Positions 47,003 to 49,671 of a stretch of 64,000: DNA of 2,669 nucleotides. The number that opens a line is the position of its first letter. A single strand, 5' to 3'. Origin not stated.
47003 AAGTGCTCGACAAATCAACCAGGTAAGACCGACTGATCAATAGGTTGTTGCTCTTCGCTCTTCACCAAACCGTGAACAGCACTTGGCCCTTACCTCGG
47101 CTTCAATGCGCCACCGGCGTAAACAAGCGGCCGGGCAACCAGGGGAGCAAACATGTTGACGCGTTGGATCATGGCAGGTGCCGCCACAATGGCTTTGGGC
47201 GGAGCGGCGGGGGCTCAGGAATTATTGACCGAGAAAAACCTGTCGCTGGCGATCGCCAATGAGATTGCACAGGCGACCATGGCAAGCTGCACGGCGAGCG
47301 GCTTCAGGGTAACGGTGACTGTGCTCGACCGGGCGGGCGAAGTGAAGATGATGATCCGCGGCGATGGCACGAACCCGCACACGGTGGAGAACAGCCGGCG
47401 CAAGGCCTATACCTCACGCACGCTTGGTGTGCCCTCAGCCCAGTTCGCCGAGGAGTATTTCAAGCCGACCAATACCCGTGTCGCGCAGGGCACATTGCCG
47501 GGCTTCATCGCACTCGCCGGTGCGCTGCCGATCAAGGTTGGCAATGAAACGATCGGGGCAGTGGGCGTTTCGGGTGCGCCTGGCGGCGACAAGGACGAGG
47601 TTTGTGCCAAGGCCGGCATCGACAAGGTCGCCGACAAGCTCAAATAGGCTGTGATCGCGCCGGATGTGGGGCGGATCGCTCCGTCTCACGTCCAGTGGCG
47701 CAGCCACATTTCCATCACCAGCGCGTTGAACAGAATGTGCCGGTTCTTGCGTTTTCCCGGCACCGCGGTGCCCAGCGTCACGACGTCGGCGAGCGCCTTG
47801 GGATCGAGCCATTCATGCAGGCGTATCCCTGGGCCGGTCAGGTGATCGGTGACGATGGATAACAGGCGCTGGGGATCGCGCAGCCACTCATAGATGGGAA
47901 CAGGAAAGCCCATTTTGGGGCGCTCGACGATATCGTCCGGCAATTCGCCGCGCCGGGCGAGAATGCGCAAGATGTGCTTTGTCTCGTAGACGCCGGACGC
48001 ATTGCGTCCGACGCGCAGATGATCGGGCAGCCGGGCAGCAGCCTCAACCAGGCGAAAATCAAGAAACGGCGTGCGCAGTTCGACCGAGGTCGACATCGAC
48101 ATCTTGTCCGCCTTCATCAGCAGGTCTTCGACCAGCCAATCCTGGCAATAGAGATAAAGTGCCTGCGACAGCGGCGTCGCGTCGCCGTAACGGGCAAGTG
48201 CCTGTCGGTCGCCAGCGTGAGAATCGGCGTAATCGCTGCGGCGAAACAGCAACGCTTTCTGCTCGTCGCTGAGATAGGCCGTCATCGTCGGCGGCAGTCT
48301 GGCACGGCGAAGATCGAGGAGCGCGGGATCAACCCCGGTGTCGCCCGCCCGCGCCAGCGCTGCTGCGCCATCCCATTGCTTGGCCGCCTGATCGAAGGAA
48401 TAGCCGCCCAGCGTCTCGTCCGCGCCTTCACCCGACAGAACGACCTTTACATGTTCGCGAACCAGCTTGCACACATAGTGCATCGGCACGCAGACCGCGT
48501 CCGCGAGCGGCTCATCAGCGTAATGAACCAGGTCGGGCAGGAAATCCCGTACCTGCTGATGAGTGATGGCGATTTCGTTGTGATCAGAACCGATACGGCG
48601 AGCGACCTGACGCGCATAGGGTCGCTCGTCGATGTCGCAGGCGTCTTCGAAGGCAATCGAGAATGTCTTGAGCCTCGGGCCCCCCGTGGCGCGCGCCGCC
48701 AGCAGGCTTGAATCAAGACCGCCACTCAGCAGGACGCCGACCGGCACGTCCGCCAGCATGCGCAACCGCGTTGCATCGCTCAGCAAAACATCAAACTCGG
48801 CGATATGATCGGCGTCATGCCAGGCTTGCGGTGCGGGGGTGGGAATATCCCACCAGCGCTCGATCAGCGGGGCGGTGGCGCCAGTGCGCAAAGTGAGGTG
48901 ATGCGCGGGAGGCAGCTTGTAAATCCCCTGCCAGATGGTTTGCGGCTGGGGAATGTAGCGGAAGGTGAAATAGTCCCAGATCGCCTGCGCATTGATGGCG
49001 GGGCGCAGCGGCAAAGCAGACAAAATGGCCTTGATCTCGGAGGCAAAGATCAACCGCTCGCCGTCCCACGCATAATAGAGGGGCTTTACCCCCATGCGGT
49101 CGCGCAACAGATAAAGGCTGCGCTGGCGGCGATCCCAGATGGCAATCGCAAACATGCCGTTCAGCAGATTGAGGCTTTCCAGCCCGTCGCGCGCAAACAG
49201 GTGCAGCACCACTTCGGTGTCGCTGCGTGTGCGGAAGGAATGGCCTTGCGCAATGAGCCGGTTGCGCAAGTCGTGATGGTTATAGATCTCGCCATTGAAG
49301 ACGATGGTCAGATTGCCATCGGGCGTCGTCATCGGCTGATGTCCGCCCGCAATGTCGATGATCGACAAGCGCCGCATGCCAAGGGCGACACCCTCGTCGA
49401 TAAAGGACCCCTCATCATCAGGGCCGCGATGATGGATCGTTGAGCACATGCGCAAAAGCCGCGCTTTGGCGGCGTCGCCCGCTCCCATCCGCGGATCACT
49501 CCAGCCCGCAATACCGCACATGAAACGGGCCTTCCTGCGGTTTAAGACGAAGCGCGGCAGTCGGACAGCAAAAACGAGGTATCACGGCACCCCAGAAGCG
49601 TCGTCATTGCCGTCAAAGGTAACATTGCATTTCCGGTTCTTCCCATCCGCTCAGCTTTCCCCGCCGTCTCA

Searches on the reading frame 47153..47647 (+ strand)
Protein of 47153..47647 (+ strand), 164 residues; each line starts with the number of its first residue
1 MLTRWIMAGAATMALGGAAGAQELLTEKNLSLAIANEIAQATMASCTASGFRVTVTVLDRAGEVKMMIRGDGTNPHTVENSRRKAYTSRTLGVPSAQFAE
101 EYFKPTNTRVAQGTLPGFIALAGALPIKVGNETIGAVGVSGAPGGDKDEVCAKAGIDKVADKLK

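Call 3: search_protein_families(library=pfam, proteins=[window:47153-47647:+], max_evalue=1)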
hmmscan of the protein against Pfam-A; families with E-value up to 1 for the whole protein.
window:47153-47647:+ (164 aa): 2 families
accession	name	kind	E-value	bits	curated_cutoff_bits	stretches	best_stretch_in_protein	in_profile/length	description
PF03928.20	HbpS-like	-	9.8e-31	106.9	25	1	30-156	1-127/128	Haem degrading protein HbpS-like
PF05651.19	Diacid_rec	-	0.057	13.5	23.6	1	124-143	74-93/134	Putative sugar diacid recognition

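Call 19: find_related_loci(query=window:47153-47647:+, collection=genome_contigs, flank=10000)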
Query window:47153-47647:+ (164 aa) in genome_contigs; peptide patterns used: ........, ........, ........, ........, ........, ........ (x = any residue, [..] = any of these).
234 stretches matched a pattern; 122 encode a relative of the query (tblastn E <= 1e-3); the best 80 are kept; 79 distinct loci.
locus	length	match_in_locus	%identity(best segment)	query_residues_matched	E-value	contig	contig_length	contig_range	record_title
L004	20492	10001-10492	99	1-164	1e-106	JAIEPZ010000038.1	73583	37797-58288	MAG: Hyphomicrobiales bacterium isolate co.spades.DASTOOL.2.5kb_083 c_000000443983, whole genome shotgun sequence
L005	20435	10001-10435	60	17-164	2e-51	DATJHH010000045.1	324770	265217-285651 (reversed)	MAG TPA_asm: Xanthobacteraceae bacterium isolate SMAG_U15507 k141_757332, whole genome shotgun sequence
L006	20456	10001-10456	58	11-164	4e-50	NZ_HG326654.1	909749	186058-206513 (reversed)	Afipia birgiae 34632, whole genome shotgun sequence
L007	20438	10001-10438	59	17-164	4e-49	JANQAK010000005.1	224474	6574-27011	MAG: Afipia sp. isolate 46_gen_w_cov.30 c207, whole genome shotgun sequence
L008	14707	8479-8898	62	23-164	4e-48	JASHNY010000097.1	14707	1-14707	MAG: Alphaproteobacteria bacterium isolate JOPF009 JOPF_A072_contig_9922, whole genome shotgun sequence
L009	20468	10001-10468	53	5-164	8e-48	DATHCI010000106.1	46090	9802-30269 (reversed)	MAG TPA_asm: Methylocystis sp. isolate SMAG_U12363 k141_1821674, whole genome shotgun sequence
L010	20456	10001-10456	55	11-164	9e-48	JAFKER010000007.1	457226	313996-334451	MAG: Afipia sp. isolate SCN18_30_10_14_R1_B_60_16 SCN18_30_10_14_R1_B_scaffold_58, whole genome shotgun sequence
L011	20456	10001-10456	55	11-164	2e-47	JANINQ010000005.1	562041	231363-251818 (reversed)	MAG: Afipia sp. isolate Bin.003_Pasture NODE_18_length_562041_cov_13.208457, whole genome shotgun sequence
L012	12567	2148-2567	60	23-164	3e-46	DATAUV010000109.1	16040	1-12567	MAG TPA_asm: Stellaceae bacterium isolate SMAG_U5581 k141_3286407, whole genome shotgun sequence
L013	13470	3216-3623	58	27-164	5e-46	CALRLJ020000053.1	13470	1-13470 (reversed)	MAG: Sediminibacterium ginsengisoli isolate JJ-JE51-08-7-mx-bin542 genome assembly, contig: JJ-RD213-32-C143, whole geno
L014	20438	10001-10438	55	17-164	4e-46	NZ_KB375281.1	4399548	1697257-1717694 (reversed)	Afipia clevelandensis ATCC 49720 supercont1.1, whole genome shotgun sequence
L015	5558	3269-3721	53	11-164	6e-46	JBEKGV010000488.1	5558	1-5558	MAG: Acetobacteraceae bacterium isolate SPRUCE 261 SPRUCE_261_488, whole genome shotgun sequence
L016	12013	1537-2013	55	2-164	2e-45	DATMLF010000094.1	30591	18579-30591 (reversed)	MAG TPA_asm: Stellaceae bacterium isolate SMAG_U12790 k141_4135821, whole genome shotgun sequence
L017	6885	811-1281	56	6-164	3e-45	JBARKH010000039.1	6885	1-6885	MAG: Stellaceae bacterium isolate MFD06091_ilm_asm_bin70 k127_118616, whole genome shotgun sequence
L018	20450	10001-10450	56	6-162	2e-44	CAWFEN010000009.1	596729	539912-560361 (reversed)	MAG: uncultured Alphaproteobacteria bacterium isolate MFD04463.bin.1.296 genome assembly, contig: contig_45000, whole ge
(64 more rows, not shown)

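Call 41: search_protein_families(library=pfam, proteins=[L004:9046-9666:+], max_evalue=0.1)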
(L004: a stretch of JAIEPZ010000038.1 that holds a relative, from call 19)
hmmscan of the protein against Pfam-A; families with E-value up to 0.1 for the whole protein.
L004:9046-9666:+ (206 aa): 1 family
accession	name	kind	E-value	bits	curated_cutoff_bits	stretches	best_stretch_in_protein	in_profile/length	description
PF03180.19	Lipoprotein_9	-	0.014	15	27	1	141-183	35-77/236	NlpA lipoprotein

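Call 46: find_related_loci(query=window:47153-47647:+, collection=metagenome_contigs, flank=7000)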
Query window:47153-47647:+ (164 aa) in metagenome_contigs; peptide patterns used: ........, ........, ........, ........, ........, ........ (x = any residue, [..] = any of these).
533 stretches matched a pattern; 376 encode a relative of the query (tblastn E <= 1e-3); the best 80 are kept; 80 distinct loci.
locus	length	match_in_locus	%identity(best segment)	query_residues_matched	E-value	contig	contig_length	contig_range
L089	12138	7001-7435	60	19-164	2e-52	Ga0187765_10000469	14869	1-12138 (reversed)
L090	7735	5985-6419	60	17-164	7e-52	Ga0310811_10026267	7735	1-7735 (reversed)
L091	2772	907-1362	58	11-164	9e-51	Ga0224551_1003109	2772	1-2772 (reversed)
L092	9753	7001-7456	58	11-164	1e-50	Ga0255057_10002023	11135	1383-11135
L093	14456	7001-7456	58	11-164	1e-50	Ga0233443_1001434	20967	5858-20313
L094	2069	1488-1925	59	17-164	5e-50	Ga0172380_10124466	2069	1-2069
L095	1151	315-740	60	23-164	8e-51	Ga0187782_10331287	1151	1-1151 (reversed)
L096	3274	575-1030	55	11-164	2e-48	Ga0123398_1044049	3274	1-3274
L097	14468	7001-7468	53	5-164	2e-48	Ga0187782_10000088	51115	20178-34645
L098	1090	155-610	55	11-164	6e-51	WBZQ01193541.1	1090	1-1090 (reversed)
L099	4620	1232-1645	60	24-163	7e-48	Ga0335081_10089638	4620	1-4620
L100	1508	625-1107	55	1-164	2e-49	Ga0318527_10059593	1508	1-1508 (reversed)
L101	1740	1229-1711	52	2-164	1e-47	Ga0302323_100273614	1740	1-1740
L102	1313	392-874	54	3-164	1e-48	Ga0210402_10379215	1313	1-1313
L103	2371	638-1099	58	10-164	1e-46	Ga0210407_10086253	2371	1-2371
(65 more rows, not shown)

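Call 96: search_protein_families(library=phrogs, proteins=[L004:9046-9666:+], max_evalue=0.01)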
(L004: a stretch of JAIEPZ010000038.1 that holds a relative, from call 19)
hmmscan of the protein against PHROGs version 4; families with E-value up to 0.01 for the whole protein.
L004:9046-9666:+ (206 aa): 0 families

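Call 101: find_homologous_proteins(query=L004:9046-9666:+, max_evalue=0.001)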
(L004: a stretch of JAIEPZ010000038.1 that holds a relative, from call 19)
Query L004:9046-9666:+ (206 aa): 3 proteins with E <= 0.001 among 230 candidates.
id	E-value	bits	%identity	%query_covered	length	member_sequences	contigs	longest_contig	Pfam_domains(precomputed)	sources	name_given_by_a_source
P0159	3.8e-133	459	98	100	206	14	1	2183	-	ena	-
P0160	2.1e-110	385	81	100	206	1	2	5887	-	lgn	-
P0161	2.1e-65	238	83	54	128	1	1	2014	-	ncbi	-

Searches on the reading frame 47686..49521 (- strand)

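Call 3: search_protein_families(library=pfam, proteins=[window:47686-49521:-], max_evalue=1)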
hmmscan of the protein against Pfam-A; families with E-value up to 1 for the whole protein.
window:47686-49521:- (611 aa): 5 families
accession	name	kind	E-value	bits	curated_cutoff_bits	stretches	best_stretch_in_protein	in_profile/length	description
PF00733.27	Asn_synthase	-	1.7e-84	285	21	1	243-608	2-354/354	Asparagine synthase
PF13537.11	GATase_7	-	1.2e-48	164.6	25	1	50-167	2-122/123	Glutamine amidotransferase domain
PF13522.11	GATase_6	-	3.7e-43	147.1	27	1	34-162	1-130/130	Glutamine amidotransferase domain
PF06508.19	QueC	-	0.11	12.4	22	1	263-320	4-61/210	Queuosine biosynthesis protein QueC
PF12481.13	DUF3700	-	0.12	12.3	27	1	119-164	128-174/228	Aluminium induced protein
